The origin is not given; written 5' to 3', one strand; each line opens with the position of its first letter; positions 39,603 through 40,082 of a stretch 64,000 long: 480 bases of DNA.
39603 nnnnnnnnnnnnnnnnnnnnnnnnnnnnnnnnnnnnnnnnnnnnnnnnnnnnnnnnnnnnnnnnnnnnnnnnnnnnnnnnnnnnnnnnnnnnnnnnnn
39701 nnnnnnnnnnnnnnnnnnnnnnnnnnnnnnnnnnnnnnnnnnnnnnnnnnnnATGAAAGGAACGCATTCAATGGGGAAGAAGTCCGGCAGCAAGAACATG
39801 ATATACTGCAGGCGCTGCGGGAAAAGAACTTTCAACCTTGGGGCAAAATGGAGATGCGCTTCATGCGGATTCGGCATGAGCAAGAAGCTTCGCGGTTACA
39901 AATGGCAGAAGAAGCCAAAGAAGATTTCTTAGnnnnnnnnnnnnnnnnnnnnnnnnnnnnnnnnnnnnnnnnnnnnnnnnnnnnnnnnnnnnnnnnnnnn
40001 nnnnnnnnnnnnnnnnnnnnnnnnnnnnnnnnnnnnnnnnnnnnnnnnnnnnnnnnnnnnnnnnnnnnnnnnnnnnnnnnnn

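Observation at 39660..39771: The same mini-insertion duplicates the rpl37e start codon region and creates a 31-codon uORF ending in an ATGA overlap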

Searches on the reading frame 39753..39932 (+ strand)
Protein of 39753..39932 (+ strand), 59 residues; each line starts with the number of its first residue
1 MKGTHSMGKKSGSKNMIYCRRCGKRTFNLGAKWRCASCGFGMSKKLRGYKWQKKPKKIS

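Call 11: find_encoding_contigs(protein=window:39753-39932:+, flank=3000, max_places=10)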
Protein window:39753-39932:+ (59 aa): 17 contigs read that carry it; 10 places shown.
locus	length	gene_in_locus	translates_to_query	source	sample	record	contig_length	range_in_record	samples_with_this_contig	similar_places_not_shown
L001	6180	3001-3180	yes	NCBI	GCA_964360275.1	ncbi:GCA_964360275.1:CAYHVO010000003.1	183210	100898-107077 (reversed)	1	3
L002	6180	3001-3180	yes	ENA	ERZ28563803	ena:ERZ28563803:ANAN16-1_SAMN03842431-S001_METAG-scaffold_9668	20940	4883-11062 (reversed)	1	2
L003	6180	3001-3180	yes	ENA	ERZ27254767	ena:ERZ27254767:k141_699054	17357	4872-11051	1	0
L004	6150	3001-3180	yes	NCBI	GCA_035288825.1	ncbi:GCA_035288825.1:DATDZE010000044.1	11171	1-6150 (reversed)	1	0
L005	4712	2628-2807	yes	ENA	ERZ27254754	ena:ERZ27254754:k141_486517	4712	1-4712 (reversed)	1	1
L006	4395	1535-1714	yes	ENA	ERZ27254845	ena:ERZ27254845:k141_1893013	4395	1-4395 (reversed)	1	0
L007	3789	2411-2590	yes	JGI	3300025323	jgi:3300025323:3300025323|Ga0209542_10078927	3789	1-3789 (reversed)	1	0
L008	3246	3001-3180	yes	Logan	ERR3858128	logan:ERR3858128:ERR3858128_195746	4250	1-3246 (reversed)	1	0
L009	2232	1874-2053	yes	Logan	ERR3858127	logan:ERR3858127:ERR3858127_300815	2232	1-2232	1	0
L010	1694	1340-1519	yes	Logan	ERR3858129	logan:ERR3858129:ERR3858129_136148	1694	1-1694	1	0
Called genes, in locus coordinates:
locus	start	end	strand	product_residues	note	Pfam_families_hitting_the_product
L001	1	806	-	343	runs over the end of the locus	-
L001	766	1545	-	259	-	-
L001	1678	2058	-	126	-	PF01201:Ribosomal_S8e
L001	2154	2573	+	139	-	PF10107:Endonuc_Holl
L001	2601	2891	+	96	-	PF01423:LSM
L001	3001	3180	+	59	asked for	PF01907:Ribosomal_L37e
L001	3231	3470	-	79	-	-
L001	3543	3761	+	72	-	-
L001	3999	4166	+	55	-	-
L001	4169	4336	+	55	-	-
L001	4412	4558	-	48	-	PF18930:DUF5679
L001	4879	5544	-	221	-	PF00702:Hydrolase, PF12710:HAD (weak), PF13419:HAD_2, PF13242:Hydrolase_like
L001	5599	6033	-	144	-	-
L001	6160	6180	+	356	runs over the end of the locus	PF26233:NicX, PF02073:Peptidase_M29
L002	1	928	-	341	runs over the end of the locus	-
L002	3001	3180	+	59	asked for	PF01907:Ribosomal_L37e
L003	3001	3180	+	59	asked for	PF01907:Ribosomal_L37e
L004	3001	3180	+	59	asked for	PF01907:Ribosomal_L37e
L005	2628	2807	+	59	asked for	PF01907:Ribosomal_L37e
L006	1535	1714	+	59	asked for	PF01907:Ribosomal_L37e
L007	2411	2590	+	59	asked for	PF01907:Ribosomal_L37e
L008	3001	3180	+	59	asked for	PF01907:Ribosomal_L37e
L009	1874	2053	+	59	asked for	PF01907:Ribosomal_L37e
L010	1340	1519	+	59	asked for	PF01907:Ribosomal_L37e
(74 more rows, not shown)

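Call 23: find_related_loci(query=window:39753-39932:+, collection=genome_contigs, flank=10000)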
Query window:39753-39932:+ (59 aa) in genome_contigs; peptide patterns used: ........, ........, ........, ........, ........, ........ (x = any residue, [..] = any of these).
599 stretches matched a pattern (row limit reached: there are more); 119 encode a relative of the query (tblastn E <= 1e-3); the best 80 are kept; 80 distinct loci.
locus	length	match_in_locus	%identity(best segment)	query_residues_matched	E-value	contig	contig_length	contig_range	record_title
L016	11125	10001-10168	80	1-56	2e-25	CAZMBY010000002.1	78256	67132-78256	MAG TPA_asm: uncultured Methanosarcinales archaeon isolate binchicken_co125_1124 genome assembly, contig: NODE_684_lengt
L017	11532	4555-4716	80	1-54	1e-23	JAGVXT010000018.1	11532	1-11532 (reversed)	Candidatus Woesearchaeota archaeon isolate RIFCSPLOWO2_01_FULL_38_40 rifcsplowo2_01_scaffold_13694, whole genome shotgun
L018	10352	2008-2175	77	1-56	2e-23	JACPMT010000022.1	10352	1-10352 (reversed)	MAG: Candidatus Woesearchaeota archaeon isolate NC_groundwater_556_Ag_S-0.1um_39_10 S35_SO-1_scaffold_164627, whole geno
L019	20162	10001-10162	78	1-54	3e-23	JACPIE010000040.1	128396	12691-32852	MAG: Candidatus Woesearchaeota archaeon isolate NC_groundwater_432_Ag_B-0.1um_40_22 GD18-4_B1_scaffold_2136660, whole ge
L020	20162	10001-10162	78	1-54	3e-23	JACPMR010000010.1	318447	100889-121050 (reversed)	MAG: Candidatus Woesearchaeota archaeon isolate NC_groundwater_554_Ag_S-0.1um_37_18 S35_SO-1_scaffold_127608, whole geno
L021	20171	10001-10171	78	1-58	7e-22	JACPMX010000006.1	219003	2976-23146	MAG: Candidatus Woesearchaeota archaeon isolate NC_groundwater_560_Ag_S-0.1um_42_26 S35_SO-1_scaffold_22387, whole genom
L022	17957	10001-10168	77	1-57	1e-21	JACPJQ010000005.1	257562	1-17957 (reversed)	MAG: Candidatus Woesearchaeota archaeon isolate NC_groundwater_472_Ag_B-0.1um_38_40 S34_3B_scaffold_275673, whole genome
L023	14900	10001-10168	75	1-57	1e-21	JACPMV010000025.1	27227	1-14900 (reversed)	MAG: Candidatus Woesearchaeota archaeon isolate NC_groundwater_558_Ag_S-0.1um_40_20 S35_SO-1_scaffold_165289, whole geno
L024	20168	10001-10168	75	1-57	1e-21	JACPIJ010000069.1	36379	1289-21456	MAG: Candidatus Woesearchaeota archaeon isolate NC_groundwater_437_Ag_B-0.1um_48_22 GD18-4_B1_scaffold_1732710, whole ge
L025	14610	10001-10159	80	1-54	1e-21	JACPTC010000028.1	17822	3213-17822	MAG: Candidatus Woesearchaeota archaeon isolate NC_groundwater_722_Ag_S-0.2um_37_15 S36_SO-2_scaffold_265611, whole geno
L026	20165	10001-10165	77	1-56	2e-21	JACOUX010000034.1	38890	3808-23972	MAG: Candidatus Woesearchaeota archaeon isolate NC_groundwater_84_Ag_S-0.1um_40_33 S35_SO-1_scaffold_88870, whole genome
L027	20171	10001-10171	74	1-58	3e-21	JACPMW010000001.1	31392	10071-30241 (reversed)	MAG: Candidatus Woesearchaeota archaeon isolate NC_groundwater_559_Ag_S-0.1um_40_64 S35_SO-1_scaffold_18550, whole genom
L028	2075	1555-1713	78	1-54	6e-21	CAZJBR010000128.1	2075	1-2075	MAG TPA_asm: uncultured Methanosarcinales archaeon isolate binchicken_co38_212 genome assembly, contig: NODE_109364_leng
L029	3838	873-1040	72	1-57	2e-20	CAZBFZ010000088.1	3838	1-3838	MAG TPA_asm: uncultured Methanosarcinales archaeon isolate binchicken_co125_500 genome assembly, contig: NODE_47428_leng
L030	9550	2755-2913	76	1-54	2e-20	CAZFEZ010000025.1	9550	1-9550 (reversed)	MAG TPA_asm: uncultured Methanosarcinales archaeon isolate binchicken_co38_1194 genome assembly, contig: NODE_15246_leng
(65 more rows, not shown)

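Call 57: find_encoding_contigs(protein=window:39753-39932:+, flank=10000, max_places=4)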
Protein window:39753-39932:+ (59 aa): 17 contigs read that carry it; 4 places shown.
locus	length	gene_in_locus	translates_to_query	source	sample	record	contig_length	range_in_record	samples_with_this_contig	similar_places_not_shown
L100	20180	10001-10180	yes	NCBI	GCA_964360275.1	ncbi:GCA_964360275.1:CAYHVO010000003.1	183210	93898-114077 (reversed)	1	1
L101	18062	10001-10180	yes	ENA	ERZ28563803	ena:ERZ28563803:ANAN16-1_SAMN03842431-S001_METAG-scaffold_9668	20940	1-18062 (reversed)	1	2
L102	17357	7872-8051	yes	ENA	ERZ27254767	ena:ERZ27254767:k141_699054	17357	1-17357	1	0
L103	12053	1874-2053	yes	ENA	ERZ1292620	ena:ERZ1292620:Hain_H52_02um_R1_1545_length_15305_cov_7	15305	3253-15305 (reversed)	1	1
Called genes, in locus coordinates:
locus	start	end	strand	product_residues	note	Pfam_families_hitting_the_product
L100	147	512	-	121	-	PF04014:MazE_antitoxin (weak)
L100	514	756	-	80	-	-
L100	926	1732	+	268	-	PF18765:Polbeta (faint), PF01909:NTP_transf_2 (faint)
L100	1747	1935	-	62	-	PF04306:DUF456 (weak), PF09656:PGPGW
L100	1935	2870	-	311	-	PF00574:CLP_protease (faint), PF01972:SDH_protease (weak), PF25145:NfeD1b_N, PF01343:Peptidase_S49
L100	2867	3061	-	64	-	-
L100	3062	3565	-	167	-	PF06271:RDD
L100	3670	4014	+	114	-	PF01176:eIF-1a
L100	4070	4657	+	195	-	-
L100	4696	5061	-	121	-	-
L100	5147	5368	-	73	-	-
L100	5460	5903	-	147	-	PF01252:Peptidase_A8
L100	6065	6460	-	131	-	-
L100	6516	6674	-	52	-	-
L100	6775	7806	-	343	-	-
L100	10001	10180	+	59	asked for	PF01907:Ribosomal_L37e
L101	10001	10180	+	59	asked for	PF01907:Ribosomal_L37e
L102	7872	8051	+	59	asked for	PF01907:Ribosomal_L37e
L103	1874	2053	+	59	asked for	PF01907:Ribosomal_L37e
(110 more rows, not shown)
